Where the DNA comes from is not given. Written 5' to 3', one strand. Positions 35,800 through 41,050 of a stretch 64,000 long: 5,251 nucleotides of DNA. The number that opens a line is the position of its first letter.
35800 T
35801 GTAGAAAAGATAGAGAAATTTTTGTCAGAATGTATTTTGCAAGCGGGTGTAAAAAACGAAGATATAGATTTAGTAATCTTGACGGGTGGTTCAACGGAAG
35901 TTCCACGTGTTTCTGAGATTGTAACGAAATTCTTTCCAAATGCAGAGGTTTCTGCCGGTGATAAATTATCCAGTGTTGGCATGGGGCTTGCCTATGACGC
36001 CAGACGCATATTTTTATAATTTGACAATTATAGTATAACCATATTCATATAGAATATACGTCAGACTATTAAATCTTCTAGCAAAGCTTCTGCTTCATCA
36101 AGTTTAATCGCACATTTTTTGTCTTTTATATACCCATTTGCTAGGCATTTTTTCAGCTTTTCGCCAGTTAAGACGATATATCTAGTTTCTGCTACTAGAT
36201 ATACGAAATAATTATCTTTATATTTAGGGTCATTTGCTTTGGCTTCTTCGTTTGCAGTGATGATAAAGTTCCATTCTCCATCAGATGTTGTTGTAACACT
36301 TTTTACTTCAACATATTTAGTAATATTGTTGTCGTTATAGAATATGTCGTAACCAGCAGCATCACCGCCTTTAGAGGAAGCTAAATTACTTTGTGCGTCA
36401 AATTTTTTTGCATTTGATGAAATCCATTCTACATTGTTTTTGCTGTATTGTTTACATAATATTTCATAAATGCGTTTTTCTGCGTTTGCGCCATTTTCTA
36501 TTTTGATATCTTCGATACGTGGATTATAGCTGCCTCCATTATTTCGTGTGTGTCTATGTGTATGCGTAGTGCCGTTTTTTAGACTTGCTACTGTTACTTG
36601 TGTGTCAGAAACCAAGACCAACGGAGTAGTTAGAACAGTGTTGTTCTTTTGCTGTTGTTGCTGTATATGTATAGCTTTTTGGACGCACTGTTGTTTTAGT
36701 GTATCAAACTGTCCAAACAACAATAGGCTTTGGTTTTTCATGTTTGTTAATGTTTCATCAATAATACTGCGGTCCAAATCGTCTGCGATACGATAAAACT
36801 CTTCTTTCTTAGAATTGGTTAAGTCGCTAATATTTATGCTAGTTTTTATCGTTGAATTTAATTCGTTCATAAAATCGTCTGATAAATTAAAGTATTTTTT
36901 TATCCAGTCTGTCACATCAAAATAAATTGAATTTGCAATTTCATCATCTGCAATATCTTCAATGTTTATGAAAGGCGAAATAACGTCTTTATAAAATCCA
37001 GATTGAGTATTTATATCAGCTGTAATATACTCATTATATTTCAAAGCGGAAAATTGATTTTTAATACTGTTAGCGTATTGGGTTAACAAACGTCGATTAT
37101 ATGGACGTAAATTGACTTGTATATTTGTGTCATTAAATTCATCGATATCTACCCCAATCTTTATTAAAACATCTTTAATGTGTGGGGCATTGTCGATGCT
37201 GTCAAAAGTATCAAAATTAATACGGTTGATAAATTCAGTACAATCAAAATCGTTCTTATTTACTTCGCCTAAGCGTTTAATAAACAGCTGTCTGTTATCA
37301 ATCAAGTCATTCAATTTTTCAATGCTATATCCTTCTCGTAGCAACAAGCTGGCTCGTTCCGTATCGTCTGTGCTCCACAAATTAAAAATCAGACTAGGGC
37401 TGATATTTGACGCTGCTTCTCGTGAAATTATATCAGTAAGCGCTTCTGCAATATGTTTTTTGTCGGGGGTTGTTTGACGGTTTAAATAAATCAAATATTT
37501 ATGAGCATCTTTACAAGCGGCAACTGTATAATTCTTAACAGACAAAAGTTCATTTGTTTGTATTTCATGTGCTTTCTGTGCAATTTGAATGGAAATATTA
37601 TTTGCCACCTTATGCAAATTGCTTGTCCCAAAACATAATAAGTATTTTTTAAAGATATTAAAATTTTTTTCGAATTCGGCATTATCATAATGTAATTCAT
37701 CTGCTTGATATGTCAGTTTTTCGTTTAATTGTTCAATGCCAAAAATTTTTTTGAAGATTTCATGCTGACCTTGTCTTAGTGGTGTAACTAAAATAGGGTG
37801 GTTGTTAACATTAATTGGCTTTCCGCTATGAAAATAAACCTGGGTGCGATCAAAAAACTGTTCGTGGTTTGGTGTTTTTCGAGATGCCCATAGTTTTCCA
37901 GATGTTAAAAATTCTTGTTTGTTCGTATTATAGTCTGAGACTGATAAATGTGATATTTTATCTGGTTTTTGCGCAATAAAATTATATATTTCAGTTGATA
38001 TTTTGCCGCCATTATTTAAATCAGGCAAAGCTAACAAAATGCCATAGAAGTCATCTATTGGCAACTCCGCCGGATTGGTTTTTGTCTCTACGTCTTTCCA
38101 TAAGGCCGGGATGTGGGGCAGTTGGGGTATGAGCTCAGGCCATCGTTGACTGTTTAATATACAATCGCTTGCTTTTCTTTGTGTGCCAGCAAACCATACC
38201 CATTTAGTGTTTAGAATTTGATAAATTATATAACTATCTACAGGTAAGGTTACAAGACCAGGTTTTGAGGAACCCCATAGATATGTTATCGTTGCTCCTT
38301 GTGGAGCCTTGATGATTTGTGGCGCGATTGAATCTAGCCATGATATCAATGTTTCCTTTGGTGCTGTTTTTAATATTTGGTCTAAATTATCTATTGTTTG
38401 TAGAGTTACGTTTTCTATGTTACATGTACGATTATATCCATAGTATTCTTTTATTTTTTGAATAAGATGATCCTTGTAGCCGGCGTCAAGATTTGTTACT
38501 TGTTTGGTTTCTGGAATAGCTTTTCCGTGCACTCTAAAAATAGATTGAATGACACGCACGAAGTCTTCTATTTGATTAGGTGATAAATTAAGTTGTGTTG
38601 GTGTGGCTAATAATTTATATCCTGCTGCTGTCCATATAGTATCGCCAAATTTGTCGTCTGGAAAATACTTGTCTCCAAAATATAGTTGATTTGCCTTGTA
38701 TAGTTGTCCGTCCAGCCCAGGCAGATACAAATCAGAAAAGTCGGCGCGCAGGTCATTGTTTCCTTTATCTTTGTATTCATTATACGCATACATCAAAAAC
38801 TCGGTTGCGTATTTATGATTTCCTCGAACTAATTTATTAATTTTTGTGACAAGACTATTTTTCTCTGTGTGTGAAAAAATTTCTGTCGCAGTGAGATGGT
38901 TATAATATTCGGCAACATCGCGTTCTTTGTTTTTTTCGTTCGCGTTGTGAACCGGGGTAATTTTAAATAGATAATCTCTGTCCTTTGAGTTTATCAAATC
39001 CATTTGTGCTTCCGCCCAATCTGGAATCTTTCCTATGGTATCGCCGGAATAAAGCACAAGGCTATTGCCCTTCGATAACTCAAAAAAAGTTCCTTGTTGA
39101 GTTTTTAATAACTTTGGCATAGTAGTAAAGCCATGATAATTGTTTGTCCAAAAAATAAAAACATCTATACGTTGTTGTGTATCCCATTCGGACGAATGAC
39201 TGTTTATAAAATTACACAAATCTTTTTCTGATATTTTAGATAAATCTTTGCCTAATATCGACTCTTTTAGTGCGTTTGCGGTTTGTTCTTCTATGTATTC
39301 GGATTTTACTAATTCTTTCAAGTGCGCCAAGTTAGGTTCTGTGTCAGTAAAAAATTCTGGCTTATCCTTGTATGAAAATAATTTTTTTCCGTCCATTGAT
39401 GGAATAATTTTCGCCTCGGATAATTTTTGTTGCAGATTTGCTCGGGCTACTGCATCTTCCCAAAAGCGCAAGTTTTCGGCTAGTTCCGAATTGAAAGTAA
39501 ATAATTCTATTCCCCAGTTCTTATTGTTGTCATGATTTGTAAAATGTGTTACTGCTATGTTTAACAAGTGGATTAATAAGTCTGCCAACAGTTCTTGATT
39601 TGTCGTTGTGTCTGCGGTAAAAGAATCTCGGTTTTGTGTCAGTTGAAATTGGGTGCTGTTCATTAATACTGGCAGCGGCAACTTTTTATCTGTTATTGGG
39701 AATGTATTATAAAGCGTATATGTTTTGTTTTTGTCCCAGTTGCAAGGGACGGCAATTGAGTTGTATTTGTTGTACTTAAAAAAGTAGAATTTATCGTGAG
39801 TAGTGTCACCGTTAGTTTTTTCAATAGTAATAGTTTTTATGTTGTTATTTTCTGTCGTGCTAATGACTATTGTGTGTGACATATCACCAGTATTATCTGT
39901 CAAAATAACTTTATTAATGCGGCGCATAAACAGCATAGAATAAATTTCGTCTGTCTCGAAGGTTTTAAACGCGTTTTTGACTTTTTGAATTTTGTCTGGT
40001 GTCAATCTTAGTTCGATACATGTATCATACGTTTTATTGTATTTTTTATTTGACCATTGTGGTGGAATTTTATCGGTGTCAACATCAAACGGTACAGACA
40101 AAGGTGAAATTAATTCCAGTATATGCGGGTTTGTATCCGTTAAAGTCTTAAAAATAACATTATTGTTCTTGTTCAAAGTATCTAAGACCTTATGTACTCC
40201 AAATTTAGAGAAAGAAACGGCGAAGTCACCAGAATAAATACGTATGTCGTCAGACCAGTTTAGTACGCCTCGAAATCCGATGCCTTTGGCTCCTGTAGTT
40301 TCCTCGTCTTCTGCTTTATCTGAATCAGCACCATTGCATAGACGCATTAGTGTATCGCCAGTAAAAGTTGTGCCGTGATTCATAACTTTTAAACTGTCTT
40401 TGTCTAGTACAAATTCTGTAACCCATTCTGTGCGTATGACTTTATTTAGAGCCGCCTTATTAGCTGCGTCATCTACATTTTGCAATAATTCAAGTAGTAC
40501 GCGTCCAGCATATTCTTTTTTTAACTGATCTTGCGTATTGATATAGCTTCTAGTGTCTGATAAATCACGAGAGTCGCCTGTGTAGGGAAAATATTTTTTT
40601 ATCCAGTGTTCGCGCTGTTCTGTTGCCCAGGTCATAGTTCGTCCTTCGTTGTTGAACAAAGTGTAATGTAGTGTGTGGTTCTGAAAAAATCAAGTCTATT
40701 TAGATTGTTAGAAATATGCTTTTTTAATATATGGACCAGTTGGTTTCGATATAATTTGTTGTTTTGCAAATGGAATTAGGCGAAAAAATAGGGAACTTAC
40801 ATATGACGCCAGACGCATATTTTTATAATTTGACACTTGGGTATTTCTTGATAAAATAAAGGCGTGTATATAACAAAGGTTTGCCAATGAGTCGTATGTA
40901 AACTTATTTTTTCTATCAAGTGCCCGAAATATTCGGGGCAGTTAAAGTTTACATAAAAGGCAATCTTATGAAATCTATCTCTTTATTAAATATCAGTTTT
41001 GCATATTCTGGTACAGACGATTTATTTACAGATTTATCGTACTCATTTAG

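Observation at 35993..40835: Giant GHKL...DUF3883 gene is a single-gene cassette bracketed by a perfect 34-bp direct repeat duplicating the 3' end of the Hsp70-like gene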

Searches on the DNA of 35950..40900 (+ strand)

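Call 64: search_dna_similar(query=window:35950-40900:+, collection=plasmids, mode=near, max_rows=10)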
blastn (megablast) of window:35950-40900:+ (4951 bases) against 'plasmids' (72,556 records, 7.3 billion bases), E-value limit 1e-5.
No match.

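Call 65: search_dna_similar(query=window:35950-40900:+, collection=phages, mode=near, max_rows=10)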
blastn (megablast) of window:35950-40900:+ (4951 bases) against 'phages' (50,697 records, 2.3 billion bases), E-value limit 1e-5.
No match.
